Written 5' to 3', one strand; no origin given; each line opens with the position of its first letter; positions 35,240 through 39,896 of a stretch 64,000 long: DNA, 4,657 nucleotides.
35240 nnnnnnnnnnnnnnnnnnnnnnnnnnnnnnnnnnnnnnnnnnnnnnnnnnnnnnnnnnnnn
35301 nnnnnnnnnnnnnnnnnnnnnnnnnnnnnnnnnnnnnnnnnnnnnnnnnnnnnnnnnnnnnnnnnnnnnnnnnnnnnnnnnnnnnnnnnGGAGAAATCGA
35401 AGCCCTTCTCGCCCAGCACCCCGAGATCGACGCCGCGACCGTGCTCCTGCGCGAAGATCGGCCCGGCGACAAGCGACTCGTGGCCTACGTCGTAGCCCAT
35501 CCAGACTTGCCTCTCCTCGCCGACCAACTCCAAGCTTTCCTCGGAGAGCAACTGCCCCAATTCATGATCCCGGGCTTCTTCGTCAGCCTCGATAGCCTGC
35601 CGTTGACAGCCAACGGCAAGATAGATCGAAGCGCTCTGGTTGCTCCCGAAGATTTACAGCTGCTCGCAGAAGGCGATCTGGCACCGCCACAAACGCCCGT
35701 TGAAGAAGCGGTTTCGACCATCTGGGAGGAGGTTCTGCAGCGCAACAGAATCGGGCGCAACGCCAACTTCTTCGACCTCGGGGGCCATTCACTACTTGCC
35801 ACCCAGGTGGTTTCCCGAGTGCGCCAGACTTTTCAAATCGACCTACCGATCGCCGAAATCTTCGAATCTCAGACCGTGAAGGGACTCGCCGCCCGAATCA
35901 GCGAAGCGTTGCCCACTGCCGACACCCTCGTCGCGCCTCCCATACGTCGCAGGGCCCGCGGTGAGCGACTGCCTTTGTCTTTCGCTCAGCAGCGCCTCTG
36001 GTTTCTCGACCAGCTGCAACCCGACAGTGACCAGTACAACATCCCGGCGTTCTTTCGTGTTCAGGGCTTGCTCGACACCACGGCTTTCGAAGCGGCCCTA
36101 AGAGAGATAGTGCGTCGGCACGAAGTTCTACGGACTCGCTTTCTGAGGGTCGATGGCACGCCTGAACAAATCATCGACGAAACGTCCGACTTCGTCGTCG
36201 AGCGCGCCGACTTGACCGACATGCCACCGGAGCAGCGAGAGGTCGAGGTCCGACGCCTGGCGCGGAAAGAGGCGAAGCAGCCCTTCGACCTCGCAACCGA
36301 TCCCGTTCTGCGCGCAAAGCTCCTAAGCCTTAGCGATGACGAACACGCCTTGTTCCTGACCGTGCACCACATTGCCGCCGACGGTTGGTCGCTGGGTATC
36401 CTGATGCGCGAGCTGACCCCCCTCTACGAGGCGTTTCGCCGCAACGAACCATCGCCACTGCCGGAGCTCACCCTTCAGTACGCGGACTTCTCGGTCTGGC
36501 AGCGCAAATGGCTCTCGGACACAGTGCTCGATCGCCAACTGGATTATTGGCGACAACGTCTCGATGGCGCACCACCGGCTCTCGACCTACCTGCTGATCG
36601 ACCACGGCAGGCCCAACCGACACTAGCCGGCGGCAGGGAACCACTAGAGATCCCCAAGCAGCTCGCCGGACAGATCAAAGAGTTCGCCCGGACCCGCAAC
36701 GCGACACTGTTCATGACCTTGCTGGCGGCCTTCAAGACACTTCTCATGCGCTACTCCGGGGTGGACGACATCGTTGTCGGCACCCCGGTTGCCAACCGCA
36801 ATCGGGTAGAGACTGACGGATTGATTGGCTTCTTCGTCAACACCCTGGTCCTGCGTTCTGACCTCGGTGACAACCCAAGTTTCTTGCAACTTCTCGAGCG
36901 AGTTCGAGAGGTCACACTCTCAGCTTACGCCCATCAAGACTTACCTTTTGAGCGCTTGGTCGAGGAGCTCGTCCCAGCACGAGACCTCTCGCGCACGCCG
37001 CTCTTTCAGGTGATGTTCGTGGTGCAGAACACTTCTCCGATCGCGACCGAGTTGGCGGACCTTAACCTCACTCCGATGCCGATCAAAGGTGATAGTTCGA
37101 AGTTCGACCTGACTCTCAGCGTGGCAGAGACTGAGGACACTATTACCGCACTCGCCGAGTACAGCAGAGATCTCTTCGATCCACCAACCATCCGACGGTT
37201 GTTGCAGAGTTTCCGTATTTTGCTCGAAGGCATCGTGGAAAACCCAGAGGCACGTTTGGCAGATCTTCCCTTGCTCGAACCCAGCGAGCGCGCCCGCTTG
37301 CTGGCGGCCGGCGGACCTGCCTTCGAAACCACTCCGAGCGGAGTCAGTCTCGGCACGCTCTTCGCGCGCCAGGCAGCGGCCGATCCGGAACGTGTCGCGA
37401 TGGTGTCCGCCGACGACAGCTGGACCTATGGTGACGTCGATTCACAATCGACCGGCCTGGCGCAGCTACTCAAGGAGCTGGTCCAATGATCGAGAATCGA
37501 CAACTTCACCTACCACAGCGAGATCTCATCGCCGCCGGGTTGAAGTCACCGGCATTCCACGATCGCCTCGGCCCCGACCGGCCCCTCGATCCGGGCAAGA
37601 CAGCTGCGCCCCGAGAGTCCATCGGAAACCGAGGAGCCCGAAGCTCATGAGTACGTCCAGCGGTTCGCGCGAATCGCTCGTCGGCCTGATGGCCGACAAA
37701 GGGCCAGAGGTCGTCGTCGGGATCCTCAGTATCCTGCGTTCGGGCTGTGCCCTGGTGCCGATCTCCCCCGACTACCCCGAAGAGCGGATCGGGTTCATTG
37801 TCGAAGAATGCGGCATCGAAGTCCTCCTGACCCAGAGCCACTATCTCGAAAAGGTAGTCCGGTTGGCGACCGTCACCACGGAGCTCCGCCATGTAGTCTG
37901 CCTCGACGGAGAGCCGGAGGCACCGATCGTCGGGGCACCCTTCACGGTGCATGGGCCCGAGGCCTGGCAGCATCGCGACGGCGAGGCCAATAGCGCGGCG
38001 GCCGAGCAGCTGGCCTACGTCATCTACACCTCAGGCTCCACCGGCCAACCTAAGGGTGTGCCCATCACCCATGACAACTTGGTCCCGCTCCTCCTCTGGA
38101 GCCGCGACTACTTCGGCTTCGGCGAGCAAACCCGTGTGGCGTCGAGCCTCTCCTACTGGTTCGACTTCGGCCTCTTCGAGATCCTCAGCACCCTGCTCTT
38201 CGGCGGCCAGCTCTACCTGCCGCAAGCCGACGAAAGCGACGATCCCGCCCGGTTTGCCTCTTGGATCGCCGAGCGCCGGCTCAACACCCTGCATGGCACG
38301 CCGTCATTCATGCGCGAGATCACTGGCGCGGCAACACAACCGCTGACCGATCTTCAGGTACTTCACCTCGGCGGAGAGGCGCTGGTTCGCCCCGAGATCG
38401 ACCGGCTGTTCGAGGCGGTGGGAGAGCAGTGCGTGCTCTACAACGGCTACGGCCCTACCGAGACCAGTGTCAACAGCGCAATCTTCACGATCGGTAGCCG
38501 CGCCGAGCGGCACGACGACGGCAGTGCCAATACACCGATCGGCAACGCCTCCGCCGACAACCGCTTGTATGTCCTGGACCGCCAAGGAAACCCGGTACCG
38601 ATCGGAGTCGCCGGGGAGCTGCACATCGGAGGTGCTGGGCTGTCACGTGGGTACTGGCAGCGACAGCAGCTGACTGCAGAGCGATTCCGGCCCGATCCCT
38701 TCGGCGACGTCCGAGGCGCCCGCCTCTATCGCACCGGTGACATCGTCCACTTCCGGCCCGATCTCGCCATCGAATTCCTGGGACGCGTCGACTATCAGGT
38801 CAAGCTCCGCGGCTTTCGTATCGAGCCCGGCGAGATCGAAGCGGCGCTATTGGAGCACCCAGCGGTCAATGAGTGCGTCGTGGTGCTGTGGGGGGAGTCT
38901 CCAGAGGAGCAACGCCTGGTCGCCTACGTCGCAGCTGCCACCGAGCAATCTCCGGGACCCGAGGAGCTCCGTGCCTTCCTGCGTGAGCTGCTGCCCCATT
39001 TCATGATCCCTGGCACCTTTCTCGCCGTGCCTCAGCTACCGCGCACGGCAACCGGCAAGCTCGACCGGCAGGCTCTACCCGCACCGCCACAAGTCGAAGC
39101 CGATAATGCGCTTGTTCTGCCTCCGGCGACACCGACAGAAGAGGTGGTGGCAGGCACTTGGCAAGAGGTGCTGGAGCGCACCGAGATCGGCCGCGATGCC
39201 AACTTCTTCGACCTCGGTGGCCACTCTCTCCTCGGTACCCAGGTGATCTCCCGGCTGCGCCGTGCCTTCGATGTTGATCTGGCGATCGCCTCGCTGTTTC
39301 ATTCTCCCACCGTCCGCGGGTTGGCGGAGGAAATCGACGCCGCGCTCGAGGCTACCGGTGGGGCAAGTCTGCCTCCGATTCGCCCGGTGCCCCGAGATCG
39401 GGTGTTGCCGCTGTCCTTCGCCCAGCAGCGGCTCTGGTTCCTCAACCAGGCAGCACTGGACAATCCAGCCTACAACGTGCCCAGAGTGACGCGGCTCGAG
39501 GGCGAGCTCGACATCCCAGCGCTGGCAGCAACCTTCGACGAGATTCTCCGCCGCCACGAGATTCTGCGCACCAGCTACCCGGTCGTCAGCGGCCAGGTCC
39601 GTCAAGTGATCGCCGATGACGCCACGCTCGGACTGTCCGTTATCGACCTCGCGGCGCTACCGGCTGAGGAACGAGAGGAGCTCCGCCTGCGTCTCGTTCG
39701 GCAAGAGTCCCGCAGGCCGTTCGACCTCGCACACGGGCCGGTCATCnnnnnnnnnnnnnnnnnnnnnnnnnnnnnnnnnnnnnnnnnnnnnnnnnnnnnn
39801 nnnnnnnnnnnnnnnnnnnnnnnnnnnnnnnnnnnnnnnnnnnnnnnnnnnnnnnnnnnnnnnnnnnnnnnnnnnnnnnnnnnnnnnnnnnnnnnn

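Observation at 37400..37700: Adenylation domain 7 is split between two genes by a ~165-nt insert that reads as a 54-codon ORF with ATGA overlaps at both ends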

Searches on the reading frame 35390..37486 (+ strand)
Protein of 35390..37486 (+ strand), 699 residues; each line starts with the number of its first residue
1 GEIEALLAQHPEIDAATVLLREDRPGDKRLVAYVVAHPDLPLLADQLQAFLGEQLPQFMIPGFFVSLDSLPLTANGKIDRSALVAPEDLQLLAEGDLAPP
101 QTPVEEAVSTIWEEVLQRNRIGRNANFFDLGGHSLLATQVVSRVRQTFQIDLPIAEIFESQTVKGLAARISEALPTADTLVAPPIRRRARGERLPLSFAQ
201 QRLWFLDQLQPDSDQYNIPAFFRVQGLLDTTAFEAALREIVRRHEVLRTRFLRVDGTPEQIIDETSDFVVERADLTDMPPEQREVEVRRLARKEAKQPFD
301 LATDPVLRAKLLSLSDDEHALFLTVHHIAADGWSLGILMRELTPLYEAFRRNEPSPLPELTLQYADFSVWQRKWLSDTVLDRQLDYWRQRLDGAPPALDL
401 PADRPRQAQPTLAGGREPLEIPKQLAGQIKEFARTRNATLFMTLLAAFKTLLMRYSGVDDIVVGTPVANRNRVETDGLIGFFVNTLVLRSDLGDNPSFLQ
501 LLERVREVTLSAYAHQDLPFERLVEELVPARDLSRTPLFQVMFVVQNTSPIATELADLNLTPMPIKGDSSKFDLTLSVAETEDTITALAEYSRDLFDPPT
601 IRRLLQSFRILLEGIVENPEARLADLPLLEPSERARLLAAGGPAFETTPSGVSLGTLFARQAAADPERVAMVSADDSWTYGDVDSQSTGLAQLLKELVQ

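Call 8: search_protein_families(library=pfam, proteins=[window:35390-37486:+], max_evalue=0.01)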
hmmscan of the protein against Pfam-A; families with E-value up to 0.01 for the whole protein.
window:35390-37486:+ (699 aa): 4 families
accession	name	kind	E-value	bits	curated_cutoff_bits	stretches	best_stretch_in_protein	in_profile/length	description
PF00668.25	Condensation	-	6.7e-117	391.4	30.6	1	194-638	5-456/456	Condensation domain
PF00550.31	PP-binding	-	3e-17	63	20.8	1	107-170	2-67/67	Phosphopantetheine attachment site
PF13193.12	AMP-binding_C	-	3.1e-12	47.7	24.5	1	2-77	1-76/76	AMP-binding enzyme C-terminal domain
PF00501.34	AMP-binding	-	0.0041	16.4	29.9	1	658-696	1-40/384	AMP-binding enzyme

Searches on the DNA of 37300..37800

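Call 15: search_rna_families(source=window, start=37300, end=37800, threshold=evalue, max_evalue=10)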
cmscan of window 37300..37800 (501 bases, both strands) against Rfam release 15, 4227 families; matches with E-value up to 10: 0.
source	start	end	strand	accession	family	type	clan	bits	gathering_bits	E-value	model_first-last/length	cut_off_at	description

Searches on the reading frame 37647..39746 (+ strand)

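Call 8: search_protein_families(library=pfam, proteins=[window:37647-39746:+], max_evalue=0.01)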
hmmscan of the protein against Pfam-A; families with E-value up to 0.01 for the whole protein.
window:37647-39746:+ (700 aa): 4 families
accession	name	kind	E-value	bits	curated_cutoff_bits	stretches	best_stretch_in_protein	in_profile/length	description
PF00501.34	AMP-binding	-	9.2e-70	235.8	29.9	1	8-337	45-384/384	AMP-binding enzyme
PF00668.25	Condensation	-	9.9e-22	77.7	30.6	1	585-699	3-118/456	Condensation domain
PF00550.31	PP-binding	-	4.6e-15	56.1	20.8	1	500-562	2-66/67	Phosphopantetheine attachment site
PF13193.12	AMP-binding_C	-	1.3e-14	55.3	24.5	1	396-471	1-76/76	AMP-binding enzyme C-terminal domain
